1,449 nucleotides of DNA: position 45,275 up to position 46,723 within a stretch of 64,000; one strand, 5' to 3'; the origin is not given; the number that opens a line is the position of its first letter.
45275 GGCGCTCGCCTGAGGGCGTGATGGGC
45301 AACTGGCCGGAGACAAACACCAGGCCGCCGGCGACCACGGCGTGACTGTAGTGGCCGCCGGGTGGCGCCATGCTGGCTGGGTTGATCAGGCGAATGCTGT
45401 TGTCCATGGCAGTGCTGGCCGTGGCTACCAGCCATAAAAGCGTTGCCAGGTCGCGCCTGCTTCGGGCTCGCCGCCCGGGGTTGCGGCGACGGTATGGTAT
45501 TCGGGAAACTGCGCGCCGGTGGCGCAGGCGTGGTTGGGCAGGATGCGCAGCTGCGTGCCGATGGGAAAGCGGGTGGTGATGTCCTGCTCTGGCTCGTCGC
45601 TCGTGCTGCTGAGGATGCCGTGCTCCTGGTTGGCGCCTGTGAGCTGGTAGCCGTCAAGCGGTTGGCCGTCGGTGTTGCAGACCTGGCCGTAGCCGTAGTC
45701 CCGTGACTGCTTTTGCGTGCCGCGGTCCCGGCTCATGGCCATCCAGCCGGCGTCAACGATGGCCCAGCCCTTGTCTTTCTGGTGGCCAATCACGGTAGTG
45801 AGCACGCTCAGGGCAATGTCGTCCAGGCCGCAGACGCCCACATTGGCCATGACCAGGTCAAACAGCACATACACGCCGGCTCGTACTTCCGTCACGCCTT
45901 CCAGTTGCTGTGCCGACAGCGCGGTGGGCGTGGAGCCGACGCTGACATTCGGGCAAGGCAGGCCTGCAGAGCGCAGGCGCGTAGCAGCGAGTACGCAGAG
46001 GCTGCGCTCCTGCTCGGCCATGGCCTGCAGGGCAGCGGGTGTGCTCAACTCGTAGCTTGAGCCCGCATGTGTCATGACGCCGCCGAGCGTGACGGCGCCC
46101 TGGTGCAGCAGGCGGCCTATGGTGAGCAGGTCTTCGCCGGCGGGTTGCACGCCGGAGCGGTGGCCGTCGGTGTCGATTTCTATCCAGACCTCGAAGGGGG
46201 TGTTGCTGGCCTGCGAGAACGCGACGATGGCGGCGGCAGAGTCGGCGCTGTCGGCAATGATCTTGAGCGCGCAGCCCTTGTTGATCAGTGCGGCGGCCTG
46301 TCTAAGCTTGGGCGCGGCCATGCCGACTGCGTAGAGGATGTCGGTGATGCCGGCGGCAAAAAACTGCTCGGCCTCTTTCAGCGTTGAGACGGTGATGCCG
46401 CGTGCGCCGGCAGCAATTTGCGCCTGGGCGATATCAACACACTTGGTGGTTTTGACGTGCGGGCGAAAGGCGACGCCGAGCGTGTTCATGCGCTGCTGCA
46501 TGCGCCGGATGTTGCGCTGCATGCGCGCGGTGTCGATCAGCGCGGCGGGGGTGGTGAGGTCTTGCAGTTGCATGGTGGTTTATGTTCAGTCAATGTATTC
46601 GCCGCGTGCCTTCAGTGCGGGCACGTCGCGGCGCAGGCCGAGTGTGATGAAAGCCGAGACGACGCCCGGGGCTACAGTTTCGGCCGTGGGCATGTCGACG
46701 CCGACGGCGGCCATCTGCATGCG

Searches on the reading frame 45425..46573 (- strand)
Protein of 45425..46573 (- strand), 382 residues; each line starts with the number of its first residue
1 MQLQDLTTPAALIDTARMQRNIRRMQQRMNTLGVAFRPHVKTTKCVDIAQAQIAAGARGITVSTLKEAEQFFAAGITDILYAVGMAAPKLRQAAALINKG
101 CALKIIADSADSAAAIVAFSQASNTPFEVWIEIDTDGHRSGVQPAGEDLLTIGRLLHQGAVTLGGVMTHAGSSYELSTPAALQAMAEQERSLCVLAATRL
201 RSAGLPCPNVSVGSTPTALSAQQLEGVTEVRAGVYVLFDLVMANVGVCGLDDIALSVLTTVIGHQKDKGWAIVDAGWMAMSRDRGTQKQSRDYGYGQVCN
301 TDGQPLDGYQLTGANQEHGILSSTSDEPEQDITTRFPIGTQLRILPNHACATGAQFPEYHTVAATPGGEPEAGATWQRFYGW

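Call 34: search_protein_families(library=ncbifam, proteins=[window:45425-46573:-])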
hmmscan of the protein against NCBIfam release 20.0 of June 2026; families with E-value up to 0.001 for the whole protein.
window:45425-46573:- (382 aa): 4 families
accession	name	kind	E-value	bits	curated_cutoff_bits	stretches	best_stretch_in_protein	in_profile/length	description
NF045642.2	HdxyAspAldBhcC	equivalog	5.2e-32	111.4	690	1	1-286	22-315/387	3-hydroxy-D-aspartate aldolase BhcC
TIGR00492.1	alr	equivalog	2.4e-07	30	168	1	45-234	42-220/369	alanine racemase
NF033131.1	vanT-G-Cterm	exception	5.8e-07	28.7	460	1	13-235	7-219/368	serine racemase VanT catalytic subunit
NF033132.1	vanT-CELN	equivalog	0.00014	20.5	900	1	42-182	376-505/697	membrane-bound serine racemase VanT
